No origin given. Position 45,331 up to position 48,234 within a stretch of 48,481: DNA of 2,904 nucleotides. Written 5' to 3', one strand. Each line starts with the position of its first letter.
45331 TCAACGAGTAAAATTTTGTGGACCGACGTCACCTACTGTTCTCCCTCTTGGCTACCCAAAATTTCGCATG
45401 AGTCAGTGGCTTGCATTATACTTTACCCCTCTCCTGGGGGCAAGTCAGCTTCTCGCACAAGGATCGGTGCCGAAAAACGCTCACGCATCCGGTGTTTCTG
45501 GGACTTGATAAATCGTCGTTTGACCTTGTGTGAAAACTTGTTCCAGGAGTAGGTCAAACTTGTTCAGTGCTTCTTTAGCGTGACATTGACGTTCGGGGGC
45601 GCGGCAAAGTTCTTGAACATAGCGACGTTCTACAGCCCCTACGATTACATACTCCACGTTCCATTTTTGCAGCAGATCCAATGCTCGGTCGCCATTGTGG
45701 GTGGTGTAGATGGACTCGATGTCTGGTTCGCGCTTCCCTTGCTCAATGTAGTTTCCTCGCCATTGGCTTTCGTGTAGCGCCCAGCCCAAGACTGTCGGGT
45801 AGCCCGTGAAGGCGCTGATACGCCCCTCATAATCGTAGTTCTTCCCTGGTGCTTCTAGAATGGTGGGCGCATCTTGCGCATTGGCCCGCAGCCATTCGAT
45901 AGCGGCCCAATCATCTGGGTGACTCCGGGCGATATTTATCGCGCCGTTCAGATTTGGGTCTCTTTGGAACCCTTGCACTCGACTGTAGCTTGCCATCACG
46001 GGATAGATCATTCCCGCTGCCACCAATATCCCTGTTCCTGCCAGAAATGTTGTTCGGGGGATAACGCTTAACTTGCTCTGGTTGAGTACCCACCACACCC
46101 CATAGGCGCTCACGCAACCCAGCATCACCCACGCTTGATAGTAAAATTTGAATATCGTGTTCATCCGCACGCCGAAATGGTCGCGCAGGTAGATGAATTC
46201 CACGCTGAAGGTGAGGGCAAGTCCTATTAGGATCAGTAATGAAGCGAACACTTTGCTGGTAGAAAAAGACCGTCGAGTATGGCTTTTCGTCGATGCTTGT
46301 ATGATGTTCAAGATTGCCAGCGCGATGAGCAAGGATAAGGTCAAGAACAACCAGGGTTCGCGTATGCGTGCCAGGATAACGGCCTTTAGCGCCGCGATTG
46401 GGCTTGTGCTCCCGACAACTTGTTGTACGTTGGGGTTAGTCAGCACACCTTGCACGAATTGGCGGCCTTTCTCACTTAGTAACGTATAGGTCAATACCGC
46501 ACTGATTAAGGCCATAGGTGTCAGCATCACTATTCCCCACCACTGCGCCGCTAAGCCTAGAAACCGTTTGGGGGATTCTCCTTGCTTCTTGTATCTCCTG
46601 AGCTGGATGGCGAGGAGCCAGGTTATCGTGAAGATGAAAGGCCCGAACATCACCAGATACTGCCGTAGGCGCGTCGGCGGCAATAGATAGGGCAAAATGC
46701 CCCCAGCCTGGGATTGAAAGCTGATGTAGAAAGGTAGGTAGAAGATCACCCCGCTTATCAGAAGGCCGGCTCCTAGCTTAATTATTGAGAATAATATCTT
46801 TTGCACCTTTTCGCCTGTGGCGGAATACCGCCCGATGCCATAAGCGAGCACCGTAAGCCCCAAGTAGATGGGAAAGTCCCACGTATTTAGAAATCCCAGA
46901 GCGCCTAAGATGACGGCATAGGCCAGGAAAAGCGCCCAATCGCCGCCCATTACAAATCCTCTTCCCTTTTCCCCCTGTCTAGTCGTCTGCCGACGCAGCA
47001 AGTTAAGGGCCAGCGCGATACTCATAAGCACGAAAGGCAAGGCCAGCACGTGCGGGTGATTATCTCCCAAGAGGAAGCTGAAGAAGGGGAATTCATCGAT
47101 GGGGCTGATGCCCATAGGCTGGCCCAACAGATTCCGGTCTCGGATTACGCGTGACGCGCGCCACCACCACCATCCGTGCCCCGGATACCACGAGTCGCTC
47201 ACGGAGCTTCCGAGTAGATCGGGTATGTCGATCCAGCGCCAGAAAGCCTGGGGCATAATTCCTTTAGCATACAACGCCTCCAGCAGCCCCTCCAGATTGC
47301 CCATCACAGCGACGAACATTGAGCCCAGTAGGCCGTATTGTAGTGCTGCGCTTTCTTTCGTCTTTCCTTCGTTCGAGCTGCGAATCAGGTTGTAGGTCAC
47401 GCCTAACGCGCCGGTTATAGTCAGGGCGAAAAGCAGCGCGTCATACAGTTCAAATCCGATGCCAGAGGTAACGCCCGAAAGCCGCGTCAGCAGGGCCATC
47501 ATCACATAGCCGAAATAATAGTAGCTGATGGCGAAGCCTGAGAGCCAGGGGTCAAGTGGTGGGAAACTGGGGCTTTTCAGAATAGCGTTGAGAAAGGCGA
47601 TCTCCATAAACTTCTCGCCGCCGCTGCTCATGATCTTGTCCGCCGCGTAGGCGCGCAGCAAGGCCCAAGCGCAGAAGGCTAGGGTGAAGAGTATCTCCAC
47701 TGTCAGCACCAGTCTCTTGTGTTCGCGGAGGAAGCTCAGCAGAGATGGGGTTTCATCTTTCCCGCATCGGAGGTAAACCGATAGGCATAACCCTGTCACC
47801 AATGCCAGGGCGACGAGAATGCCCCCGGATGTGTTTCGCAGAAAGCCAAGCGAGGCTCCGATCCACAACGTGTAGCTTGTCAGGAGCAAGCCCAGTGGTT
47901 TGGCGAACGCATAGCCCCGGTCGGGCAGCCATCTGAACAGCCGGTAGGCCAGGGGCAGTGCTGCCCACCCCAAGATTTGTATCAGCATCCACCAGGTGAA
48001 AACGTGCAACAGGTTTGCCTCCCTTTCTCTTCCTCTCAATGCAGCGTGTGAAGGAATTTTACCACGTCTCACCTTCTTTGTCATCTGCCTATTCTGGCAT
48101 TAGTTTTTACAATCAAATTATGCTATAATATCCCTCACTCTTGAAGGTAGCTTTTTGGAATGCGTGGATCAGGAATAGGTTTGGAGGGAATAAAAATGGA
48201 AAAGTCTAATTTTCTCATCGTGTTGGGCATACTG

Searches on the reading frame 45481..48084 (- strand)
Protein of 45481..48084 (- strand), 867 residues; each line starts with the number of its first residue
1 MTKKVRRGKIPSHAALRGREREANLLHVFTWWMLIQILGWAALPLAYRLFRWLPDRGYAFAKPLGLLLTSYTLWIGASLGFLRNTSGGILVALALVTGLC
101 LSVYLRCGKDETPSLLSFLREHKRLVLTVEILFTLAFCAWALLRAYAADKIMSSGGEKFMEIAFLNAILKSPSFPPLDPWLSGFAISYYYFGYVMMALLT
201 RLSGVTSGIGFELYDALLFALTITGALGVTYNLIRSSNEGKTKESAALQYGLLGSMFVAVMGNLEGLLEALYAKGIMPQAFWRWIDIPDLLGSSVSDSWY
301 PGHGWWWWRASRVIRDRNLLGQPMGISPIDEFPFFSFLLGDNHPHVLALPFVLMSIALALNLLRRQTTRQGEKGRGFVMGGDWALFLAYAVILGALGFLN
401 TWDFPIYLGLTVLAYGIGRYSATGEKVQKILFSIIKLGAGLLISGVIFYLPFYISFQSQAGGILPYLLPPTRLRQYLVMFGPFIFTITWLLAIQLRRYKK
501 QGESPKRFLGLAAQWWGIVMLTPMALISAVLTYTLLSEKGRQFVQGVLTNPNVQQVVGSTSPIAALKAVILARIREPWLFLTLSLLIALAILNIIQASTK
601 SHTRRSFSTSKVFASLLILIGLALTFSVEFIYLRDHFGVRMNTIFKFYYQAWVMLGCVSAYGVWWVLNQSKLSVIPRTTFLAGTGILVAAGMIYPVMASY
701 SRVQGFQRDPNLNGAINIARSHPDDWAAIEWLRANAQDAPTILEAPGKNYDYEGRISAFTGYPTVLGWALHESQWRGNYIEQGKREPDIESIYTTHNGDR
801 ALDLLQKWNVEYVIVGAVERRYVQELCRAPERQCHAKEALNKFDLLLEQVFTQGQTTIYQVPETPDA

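Call 72: search_protein_families(library=pfam, proteins=[window:45481-48084:-], max_evalue=0.000001)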
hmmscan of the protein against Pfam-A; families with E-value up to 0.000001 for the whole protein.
window:45481-48084:- (867 aa): 1 family
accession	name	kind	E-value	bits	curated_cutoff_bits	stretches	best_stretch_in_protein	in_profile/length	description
PF10060.15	DUF2298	-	2.1e-116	390.2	27.8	1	68-655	1-488/488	Uncharacterized membrane protein (DUF2298)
